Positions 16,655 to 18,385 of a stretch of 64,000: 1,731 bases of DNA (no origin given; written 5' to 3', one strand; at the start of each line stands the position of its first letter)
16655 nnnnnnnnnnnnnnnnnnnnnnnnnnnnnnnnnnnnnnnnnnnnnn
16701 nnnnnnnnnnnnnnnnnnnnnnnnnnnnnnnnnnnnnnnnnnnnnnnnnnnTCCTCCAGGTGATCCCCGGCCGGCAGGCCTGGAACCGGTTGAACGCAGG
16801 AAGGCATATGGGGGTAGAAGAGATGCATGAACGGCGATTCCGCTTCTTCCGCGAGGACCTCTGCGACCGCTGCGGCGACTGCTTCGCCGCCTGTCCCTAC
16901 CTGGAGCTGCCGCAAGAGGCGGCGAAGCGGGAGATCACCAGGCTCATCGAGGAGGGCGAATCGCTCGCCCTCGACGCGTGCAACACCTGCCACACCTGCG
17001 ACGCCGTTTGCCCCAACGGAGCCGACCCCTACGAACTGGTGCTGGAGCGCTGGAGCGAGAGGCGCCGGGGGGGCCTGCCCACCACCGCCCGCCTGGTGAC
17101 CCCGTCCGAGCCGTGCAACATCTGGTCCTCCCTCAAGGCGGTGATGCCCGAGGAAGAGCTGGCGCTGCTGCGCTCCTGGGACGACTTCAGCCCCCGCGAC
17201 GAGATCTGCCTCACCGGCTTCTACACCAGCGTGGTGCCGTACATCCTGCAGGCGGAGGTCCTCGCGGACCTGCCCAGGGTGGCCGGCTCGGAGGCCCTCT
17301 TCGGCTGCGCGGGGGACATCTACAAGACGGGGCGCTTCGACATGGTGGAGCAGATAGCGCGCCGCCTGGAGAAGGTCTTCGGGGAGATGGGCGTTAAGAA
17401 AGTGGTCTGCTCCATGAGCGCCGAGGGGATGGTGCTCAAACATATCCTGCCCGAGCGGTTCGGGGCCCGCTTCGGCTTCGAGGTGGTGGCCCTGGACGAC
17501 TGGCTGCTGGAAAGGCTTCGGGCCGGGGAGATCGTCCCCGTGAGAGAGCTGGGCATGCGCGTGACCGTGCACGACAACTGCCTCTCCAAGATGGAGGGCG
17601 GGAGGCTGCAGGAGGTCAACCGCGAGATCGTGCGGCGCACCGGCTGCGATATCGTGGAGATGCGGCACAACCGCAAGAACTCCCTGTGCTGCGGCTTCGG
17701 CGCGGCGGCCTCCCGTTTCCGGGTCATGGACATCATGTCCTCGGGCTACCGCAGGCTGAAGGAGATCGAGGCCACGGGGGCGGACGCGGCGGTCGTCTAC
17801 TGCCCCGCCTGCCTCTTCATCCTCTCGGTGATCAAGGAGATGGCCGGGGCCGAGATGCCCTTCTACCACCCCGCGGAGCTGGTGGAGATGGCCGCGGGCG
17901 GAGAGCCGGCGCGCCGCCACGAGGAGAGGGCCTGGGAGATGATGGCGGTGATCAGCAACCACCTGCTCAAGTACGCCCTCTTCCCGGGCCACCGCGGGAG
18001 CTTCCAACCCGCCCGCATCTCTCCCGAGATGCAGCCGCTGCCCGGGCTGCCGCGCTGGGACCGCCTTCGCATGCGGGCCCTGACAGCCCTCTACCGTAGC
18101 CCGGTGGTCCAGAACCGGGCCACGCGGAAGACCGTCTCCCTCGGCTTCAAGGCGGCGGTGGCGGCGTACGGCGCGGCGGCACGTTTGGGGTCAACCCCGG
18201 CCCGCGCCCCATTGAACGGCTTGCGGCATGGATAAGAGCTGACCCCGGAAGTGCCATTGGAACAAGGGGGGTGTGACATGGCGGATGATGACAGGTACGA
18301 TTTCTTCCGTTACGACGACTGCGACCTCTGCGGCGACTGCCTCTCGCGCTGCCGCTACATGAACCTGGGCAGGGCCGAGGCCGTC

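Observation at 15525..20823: Tandem triplication of HdrD/GlpC-like CCG-domain Fe-S proteins upstream of an acyl-CoA dehydrogenase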

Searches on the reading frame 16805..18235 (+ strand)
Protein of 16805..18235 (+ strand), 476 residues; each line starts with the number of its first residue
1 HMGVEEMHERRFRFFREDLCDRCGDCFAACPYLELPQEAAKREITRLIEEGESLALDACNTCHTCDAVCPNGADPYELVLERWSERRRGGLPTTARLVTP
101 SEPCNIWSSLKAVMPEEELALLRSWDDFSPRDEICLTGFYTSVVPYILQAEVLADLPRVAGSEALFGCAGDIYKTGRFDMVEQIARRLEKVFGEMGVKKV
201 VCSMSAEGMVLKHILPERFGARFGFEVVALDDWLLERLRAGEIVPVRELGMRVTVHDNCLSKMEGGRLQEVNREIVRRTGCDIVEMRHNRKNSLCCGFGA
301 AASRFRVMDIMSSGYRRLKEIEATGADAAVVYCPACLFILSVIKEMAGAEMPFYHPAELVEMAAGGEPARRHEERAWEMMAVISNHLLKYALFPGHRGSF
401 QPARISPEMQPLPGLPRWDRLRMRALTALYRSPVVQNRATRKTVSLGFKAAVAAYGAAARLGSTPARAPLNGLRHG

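Call 4: search_protein_families(library=pfam, proteins=[window:16805-18235:+], max_evalue=0.01)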
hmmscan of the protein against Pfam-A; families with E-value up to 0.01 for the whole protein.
window:16805-18235:+ (476 aa): 8 families
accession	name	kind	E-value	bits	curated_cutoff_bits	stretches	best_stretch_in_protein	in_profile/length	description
PF02754.22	CCG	-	3.1e-10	40.5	20.6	1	253-340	1-84/85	Cysteine-rich domain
PF13237.11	Fer4_10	-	6.1e-07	29.7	25.5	1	17-70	6-53/53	4Fe-4S dicluster domain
PF13183.11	Fer4_8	-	2.2e-06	28.5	27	1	20-72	5-67/68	4Fe-4S dicluster domain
PF12838.12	Fer4_7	-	7.2e-06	26.8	27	1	20-73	2-52/52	4Fe-4S dicluster domain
PF13534.11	Fer4_17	-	1.6e-05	25.8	22.2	1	20-73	2-60/61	4Fe-4S dicluster domain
PF12837.12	Fer4_6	-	2.9e-05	24.2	25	1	16-32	5-21/24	4Fe-4S binding domain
PF00037.32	Fer4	-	6.1e-05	23.1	21.1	1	16-32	4-20/24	4Fe-4S binding domain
PF13187.11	Fer4_9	-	6.6e-05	23.3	27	1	20-72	2-50/52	4Fe-4S dicluster domain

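Call 5: search_protein_families(library=ncbifam, proteins=[window:16805-18235:+], max_evalue=0.01)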
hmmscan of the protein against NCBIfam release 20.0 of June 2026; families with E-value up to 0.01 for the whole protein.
window:16805-18235:+ (476 aa): 22 families
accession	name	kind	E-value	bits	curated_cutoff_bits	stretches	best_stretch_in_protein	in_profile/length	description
NF004898.0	PRK06259.1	equivalog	4.6e-14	51.9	385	1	47-341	176-464/488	fumarate reductase (CoM/CoB) subunit TfrB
NF045663.1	diclust_near_Sec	equivalog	9.7e-14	50.4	530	2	175-336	467-614/759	pyridine nucleotide-disulfide oxidoreductase/dicluster-binding protein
NF045670.1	quin_L_LdhH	equivalog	1e-10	40.6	800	1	248-360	597-705/706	L-lactate dehydrogenase (quinone) large subunit LdhH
NF008369.0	PRK11168.1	equivalog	3.3e-09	36.1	278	1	185-363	228-398/401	anaerobic glycerol-3-phosphate dehydrogenase subunit C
NF045724.1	ferredox_TmcB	equivalog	3.7e-09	35.7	735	1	176-343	236-407/430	electron transfer complex ferredoxin TmcB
NF045711.1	sulf_resp_HmcF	equivalog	1.3e-08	34.1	750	1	228-345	310-430/457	sulfate respiration complex iron-sulfur protein HmcF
TIGR01945.1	rnfC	subfamily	6.8e-05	21.6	245.95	1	17-71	362-416/435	RnfABCDGE type electron transport complex subunit C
NF003454.1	PRK05035.1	equivalog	7.5e-05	21.4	345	1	17-71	366-420/556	electron transport complex subunit RsxC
NF042909.1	FMH_DH_FwdF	exception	0.00016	20.9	375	1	16-71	223-271/336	tungsten-dependent formylmethanofuran dehydrogenase subunit FwdF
TIGR03288.1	CoB_CoM_SS_B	equivalog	0.0002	20.7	345.15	1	270-368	170-271/290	CoB--CoM heterodisulfide reductase subunit B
TIGR03294.1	FrhG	equivalog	0.00035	20.4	245.5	0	15-42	200-227/228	coenzyme F420 hydrogenase subunit gamma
NF040616.1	F420_dehyd_FpoF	exception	0.00041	19.4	475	1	16-70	9-65/337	F420H2 dehydrogenase subunit FpoF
NF041890.1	hdrC_Methbact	equivalog_domain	0.0005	19.7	270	1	20-77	31-92/192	ferredoxin:CoB-CoM heterodisulfide reductase subunit HdrC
NF006808.0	PRK09326.1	equivalog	0.00068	18.6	444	1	15-70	9-66/341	F420H2 dehydrogenase subunit F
TIGR01971.1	NuoI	subfamily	0.0007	19.2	113.05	1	16-73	40-97/121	NADH-quinone oxidoreductase, chain I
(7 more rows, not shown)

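Call 19: find_related_loci(query=A1, collection=genome_contigs, flank=10000)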
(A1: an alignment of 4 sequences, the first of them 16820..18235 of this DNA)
Query A1 (471 aa) in genome_contigs; peptide patterns used: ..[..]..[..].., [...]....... (x = any residue, [..] = any of these).
146 stretches matched a pattern; 46 encode a relative of the query (tblastn E <= 1e-3); 46 distinct loci.
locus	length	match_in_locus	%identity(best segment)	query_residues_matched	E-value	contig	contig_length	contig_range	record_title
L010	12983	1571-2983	82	2-467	0e+0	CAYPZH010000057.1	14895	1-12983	MAG TPA_asm: uncultured Actinomycetota bacterium isolate binchicken_co7_176 genome assembly, contig: NODE_5191_length_14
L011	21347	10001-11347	84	2-450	0e+0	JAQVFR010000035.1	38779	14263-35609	MAG: Actinomycetota bacterium isolate STE_163 NODE_1906_length_38779_cov_6.212538_Sandtown_E, whole genome shotgun seque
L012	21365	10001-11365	80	1-455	0e+0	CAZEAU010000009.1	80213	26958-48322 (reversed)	MAG TPA_asm: uncultured Actinomycetota bacterium isolate binchicken_co39_260 genome assembly, contig: NODE_594_length_80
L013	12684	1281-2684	77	2-467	0e+0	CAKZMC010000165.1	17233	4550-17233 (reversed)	MAG TPA_asm: uncultured actinobacterium isolate SRR5214706_bin.23_CONCOCT_v1.1_MAG genome assembly, contig: ERZ1744544.1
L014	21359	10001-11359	79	7-457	0e+0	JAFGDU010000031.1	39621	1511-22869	MAG: Actinomycetota bacterium isolate Zod_Metabat.1188 k87_2577207, whole genome shotgun sequence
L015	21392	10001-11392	77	7-471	0e+0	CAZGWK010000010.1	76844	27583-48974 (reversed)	MAG TPA_asm: uncultured Actinomycetota bacterium isolate SRP141376_co1_17 genome assembly, contig: NODE_848_length_76844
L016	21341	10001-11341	79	7-453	0e+0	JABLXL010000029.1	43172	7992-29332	MAG: Actinomycetota bacterium isolate Ch49 contig29, whole genome shotgun sequence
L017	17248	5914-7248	79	6-450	0e+0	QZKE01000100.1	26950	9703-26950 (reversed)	MAG: Actinobacteria bacterium isolate SURF_21 Ga0104751_1002687, whole genome shotgun sequence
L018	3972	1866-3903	76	2-455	0e+0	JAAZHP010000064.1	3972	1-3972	MAG: Bacillota bacterium isolate AS15tlH2ME_45 21232_AS15, whole genome shotgun sequence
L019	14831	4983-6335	67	7-455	0e+0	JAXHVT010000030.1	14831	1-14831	MAG: Actinomycetota bacterium isolate MAG84_tar_biofilm MAG84_30, whole genome shotgun sequence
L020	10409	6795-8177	70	5-460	0e+0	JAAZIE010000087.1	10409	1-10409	MAG: Bacillota bacterium isolate AS19jrsBPTG_13 7237_AS19, whole genome shotgun sequence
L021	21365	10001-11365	80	1-455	0e+0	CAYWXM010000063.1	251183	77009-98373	MAG TPA_asm: uncultured Actinomycetota bacterium isolate SRP067234_co1_219 genome assembly, contig: k99_336058, whole ge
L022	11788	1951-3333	51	3-451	2e-159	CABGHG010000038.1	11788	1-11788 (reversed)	MAG: Candidatus Methanolliviera sp. GoM_oil isolate gfbio:mag-sample-2:67c8463b-6cbd-4d56-a398-d795175a9500 genome assem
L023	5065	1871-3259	51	3-453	2e-162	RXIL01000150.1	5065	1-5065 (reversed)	MAG: Candidatus Methanolliviera hydrocarbonicum isolate NM1b JGI24025J20009_10010675, whole genome shotgun sequence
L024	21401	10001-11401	46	7-456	1e-132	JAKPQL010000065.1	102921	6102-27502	MAG: Deltaproteobacteria bacterium isolate JPNA_maxbin.196 k141_906933, whole genome shotgun sequence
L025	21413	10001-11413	47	4-457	3e-132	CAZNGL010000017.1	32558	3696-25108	MAG TPA_asm: uncultured Bacteriovoracaceae bacterium isolate binchicken_co43_352 genome assembly, contig: NODE_2124_leng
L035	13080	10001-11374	43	7-452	2e-115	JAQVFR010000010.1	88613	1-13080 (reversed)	MAG: Actinomycetota bacterium isolate STE_163 NODE_383_length_88613_cov_6.396424_Sandtown_E, whole genome shotgun sequen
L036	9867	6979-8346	45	7-450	4e-121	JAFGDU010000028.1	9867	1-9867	MAG: Actinomycetota bacterium isolate Zod_Metabat.1188 k87_2335447, whole genome shotgun sequence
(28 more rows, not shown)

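Call 21: find_homologous_proteins(query=window:16823-18235:+, max_evalue=0.00001)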
Query window:16823-18235:+ (470 aa): 124 proteins with E <= 0.00001 among 8000 candidates; the best 120 are listed.
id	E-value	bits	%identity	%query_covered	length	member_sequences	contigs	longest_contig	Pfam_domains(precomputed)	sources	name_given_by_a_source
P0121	0.0e+0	1083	100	100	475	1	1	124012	PF12838.13,PF13534.12,PF02754.22,PF13237.12,PF13183.12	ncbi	ncbi:MAG: (Fe-S)-binding protein [Actinomycetota bacterium]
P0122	7.1e-261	884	86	95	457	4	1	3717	PF12837.13,PF02754.22,PF13237.12,PF13183.12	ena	-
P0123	8.7e-259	877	84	96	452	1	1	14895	PF13534.12,PF02754.22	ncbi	-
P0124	3.7e-257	872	84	96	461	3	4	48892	PF12838.13,PF02754.22,PF13183.12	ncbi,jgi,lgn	-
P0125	5.8e-255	864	83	96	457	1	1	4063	PF13534.12,PF02754.22,PF13183.12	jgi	jgi:Fe-S oxidoreductase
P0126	1.0e-254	864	83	96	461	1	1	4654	PF13534.12,PF02754.22,PF13237.12,PF13183.12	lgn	-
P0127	9.8e-254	860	82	96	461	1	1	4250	PF13534.12,PF02754.22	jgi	jgi:Fe-S oxidoreductase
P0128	1.5e-253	860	80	97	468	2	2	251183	PF02754.22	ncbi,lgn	-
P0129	2.1e-252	856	81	97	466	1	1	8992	PF02754.22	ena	-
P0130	4.0e-252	855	82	96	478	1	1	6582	PF12837.13,PF02754.22,PF13183.12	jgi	jgi:Fe-S oxidoreductase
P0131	1.9e-251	853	82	96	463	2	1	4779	PF00037.33,PF13534.12,PF02754.22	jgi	-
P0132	3.2e-251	852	82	95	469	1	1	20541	PF13534.12,PF02754.22,PF13237.12,PF13183.12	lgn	-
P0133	3.1e-250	849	82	96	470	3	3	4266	PF13534.12,PF02754.22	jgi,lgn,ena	-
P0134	8.8e-250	847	80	96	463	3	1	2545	PF13534.12,PF02754.22,PF13183.12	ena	-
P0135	3.8e-249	845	81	96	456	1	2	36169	PF13534.12,PF02754.22,PF13237.12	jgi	jgi:Fe-S oxidoreductase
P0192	2.7e-122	427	47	94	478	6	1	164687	PF12838.13,PF02754.22,PF13237.12,PF13183.12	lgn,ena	-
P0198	4.0e-118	413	46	91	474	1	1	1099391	PF00037.33,PF13534.12,PF02754.22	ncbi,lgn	-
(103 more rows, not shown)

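Call 22: find_encoding_contigs(protein=P0121, flank=10000, max_places=2)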
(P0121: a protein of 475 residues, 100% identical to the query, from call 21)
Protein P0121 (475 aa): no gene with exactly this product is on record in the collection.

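Call 23: find_encoding_contigs(protein=P0198, flank=10000, max_places=2)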
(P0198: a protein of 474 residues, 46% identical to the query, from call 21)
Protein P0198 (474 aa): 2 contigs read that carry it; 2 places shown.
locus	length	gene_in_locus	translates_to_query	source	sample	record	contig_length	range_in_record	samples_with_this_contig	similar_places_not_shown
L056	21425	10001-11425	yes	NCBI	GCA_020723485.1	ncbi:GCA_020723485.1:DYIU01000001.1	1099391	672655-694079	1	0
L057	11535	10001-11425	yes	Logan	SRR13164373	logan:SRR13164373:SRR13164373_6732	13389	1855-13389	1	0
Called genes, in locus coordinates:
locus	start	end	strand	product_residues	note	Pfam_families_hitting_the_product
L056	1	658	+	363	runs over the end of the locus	PF02457:DAC, PF10635:DisA-linker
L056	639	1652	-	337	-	PF03537:Glyco_hydro_114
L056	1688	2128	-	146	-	-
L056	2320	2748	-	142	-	-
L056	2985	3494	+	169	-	PF02559:CarD_TRCF_RID, PF21095:CarD_C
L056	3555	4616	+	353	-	PF27675:YCF81_N, PF01850:PIN, PF01938:TRAM (weak)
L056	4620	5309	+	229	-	PF01128:IspD, PF12804:NTP_transf_3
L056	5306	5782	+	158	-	PF02542:YgbB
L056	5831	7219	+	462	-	PF14691:Fer4_20, PF03486:HI0933_like (faint), PF07992:Pyr_redox_2, PF13241:NAD_binding_7 (faint), PF12831:FAD_oxidored (faint), PF13450:NAD_binding_8, PF13738:Pyr_redox_3 (faint), PF00070:Pyr_redox (weak)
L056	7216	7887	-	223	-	-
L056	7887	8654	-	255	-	PF12679:ABC2_membrane_2, PF10920:DUF2705 (weak)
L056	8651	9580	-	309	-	PF00005:ABC_tran, PF13304:AAA_21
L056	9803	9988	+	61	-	PF10133:CooT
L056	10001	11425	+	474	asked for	PF00037:Fer4 (faint), PF13534:Fer4_17 (weak), PF02754:CCG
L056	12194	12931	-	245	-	PF00072:Response_reg, PF04397:LytTR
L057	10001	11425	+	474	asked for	PF00037:Fer4 (faint), PF13534:Fer4_17 (weak), PF02754:CCG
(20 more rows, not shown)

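Call 24: find_encoding_contigs(protein=P0192, flank=10000, max_places=2)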
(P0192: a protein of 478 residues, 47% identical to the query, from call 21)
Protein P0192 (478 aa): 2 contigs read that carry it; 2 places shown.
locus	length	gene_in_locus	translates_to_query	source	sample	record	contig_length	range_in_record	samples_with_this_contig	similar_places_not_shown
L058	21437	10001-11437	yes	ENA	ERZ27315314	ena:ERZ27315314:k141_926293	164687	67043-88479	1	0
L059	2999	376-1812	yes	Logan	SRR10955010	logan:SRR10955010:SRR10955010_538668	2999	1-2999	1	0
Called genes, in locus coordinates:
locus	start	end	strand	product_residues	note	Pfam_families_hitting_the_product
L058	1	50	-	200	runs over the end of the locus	PF08433:KTI12 (weak), PF13238:AAA_18 (weak), PF13671:AAA_33, PF13207:AAA_17 (weak)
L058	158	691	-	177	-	-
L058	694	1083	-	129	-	-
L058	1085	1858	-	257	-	-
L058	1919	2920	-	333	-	PF01636:APH (weak)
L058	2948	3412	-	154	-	PF12172:zf-ChsH2, PF01796:OB_ChsH2_C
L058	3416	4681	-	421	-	PF00108:Thiolase_N, PF02803:Thiolase_C, PF22691:Thiolase_C_1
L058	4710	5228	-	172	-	PF07998:Peptidase_M54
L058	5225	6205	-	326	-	PF01555:N6_N4_Mtase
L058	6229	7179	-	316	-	-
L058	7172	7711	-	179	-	PF03266:NTPase_1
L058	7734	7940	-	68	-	PF20095:DUF6485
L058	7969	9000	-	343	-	-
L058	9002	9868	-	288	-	PF01048:PNP_UDP_1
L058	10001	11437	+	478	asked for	PF12838:Fer4_7 (faint), PF13183:Fer4_8 (weak), PF13237:Fer4_10 (weak), PF02754:CCG (weak)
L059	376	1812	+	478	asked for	PF12838:Fer4_7 (faint), PF13183:Fer4_8 (weak), PF13237:Fer4_10 (weak), PF02754:CCG (weak)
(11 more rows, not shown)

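Call 34: search_protein_families(library=pfam, proteins=[L024:6338-7561:-, L024:7678-8622:-, L024:11602-12336:-, L024:12337-13362:-, L024:13486-14718:-, L025:5265-8438:-, L025:11563-12600:-, L025:12720-13955:-, L025:14509-15579:+, L024:3092-6271:-], max_evalue=0.0001)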
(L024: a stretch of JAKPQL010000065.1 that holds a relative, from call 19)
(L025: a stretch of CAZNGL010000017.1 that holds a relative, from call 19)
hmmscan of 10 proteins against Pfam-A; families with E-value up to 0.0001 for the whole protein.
L024:6338-7561:- (407 aa): 2 families
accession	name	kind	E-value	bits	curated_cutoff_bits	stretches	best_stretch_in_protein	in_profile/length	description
PF13635.12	DUF4143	-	1.6e-47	161.7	28.1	1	199-357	1-159/160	Domain of unknown function (DUF4143)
PF13173.12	AAA_14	-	3.2e-27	95.5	27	1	23-140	3-128/129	AAA domain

L024:7678-8622:- (314 aa): 1 family
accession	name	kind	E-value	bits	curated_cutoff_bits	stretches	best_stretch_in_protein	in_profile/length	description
PF13391.12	HNH_2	-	9.2e-11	41.9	21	1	205-254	1-65/66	HNH endonuclease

L024:11602-12336:- (244 aa): 0 families

L024:12337-13362:- (341 aa): 1 family
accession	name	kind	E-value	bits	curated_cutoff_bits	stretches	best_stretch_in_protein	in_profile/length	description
PF01551.29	Peptidase_M23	-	2.8e-15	56.7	28.7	1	210-302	13-90/96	Peptidase family M23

L024:13486-14718:- (410 aa): 2 families
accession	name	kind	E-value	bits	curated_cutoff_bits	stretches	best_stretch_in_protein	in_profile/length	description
PF12833.13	HTH_18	-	3.2e-19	69.4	33.6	1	323-404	1-79/80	Helix-turn-helix domain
PF00165.29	HTH_AraC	-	1.1e-10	41.8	26.6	1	362-403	1-41/42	Bacterial regulatory helix-turn-helix proteins, AraC family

L025:5265-8438:- (1057 aa): 2 families
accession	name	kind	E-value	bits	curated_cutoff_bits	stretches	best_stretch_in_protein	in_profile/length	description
PF04257.20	Exonuc_V_gamma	-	1.8e-92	310.3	25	1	4-309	1-314/314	Exodeoxyribonuclease V, gamma subunit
PF17946.7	RecC_C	-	2.9e-52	177.9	22.6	1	773-994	1-201/202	RecC C-terminal domain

L025:11563-12600:- (345 aa): 1 family
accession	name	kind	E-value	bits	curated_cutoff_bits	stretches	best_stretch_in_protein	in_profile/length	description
PF01551.29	Peptidase_M23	-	4.2e-15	56.2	28.7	1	210-302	13-90/96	Peptidase family M23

L025:12720-13955:- (411 aa): 2 families
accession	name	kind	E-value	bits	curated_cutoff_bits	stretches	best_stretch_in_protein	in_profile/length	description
PF12833.13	HTH_18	-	3.8e-19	69.2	33.6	1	324-405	1-79/80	Helix-turn-helix domain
PF00165.29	HTH_AraC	-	1e-09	38.7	26.6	1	363-404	1-41/42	Bacterial regulatory helix-turn-helix proteins, AraC family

L025:14509-15579:+ (356 aa): 0 families

L024:3092-6271:- (1059 aa): 2 families
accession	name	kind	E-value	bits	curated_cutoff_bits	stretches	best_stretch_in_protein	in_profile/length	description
PF04257.20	Exonuc_V_gamma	-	1.5e-90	304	25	1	4-310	1-314/314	Exodeoxyribonuclease V, gamma subunit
PF17946.7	RecC_C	-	2.1e-50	171.8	22.6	1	774-994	1-200/202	RecC C-terminal domain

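Call 56: search_protein_families(library=pfam, proteins=[L036:2661-3575:-, L035:2199-3704:-, L012:3530-4852:+], max_evalue=0.0001)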
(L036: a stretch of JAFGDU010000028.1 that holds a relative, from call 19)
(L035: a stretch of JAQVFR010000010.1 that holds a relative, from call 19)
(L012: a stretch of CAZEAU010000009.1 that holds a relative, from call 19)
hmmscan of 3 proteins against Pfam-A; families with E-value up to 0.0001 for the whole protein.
L036:2661-3575:- (304 aa): 3 families
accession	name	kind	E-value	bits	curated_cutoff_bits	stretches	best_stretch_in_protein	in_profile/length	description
PF00005.33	ABC_tran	-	4.4e-28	99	25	1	20-158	2-137/137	ABC transporter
PF13304.12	AAA_21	-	2.1e-12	48.2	27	1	137-187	244-298/304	AAA domain, putative AbiEii toxin, Type IV TA system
PF02463.25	SMC_N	-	3.9e-06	26.9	40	0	115-192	122-205/220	RecF/RecN/SMC N terminal domain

L035:2199-3704:- (501 aa): 2 families
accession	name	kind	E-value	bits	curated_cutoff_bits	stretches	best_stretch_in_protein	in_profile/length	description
PF00501.34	AMP-binding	-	2.9e-98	329.6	29.9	1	8-366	2-384/384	AMP-binding enzyme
PF13193.12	AMP-binding_C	-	1.4e-19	71.2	24.5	1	416-491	1-76/76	AMP-binding enzyme C-terminal domain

L012:3530-4852:+ (440 aa): 3 families
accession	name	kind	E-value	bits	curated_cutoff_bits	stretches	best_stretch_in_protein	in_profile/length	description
PF01546.33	Peptidase_M20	-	1.2e-32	113.9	24.6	1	74-434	2-204/206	Peptidase family M20/M25/M40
PF07687.19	M20_dimer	-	1.7e-11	44.5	21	1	196-331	8-98/107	Peptidase dimerisation domain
PF04389.22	Peptidase_M28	-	3.3e-07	30.6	21.3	1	60-169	3-91/193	Peptidase family M28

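Call 57: predict_structure(alignment_id=A2)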
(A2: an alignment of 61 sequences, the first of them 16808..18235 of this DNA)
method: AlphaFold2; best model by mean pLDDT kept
length: 475 residues; sequences in the alignment: 61
mean_pLDDT: 92.4   pTM: 0.91
mean pLDDT of the five models: 92.4, 92.3, 91.6, 91.2, 89.3
residues with pLDDT >= 90: 417; 70-90: 29; 50-70: 14; < 50: 15
segments of 3 or more residues with pLDDT < 50: 464-475
pLDDT, mean of each block of 10 residues (from residue 1): 64 97 96 95 97 91 95 96 93 92 94 95 95 86 91 97 94 94 98 98 93 97 97 98 98 95 95 99 97 80 80 95 98 95 98 98 96 95 96 94 95 96 98 98 98 90 47 34
secondary structure, 60 per line:
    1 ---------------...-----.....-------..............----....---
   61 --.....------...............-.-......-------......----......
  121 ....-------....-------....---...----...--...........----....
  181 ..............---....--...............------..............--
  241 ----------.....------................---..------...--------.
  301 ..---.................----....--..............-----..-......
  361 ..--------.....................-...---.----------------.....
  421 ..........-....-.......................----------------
elements in order: H24-28 H36-49 H54-57 H63-67 H74-88 H92-97 H105-110 H115-124 E132-135 H143-146 E157-159 H162-172 H177-194 E198-201 H204-218 E225-228 H229-238 E251-255 H262-277 H306-322 E327-330 H333-346 H355-362 H371-391 H416-430 H432-435 H437-459
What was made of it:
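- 16808..18235 (+): Gene B (475 aa). This paralog has lost the N-terminal CCG ligands (LTGF instead of PGC, GCAG instead of CCG) in every member of its clade. It has a conserved helical C-terminal extension of about 90 aa. AF2 pLDDT 92.4, with helices at 371-391, 416-430 and 437-459 (call 57).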
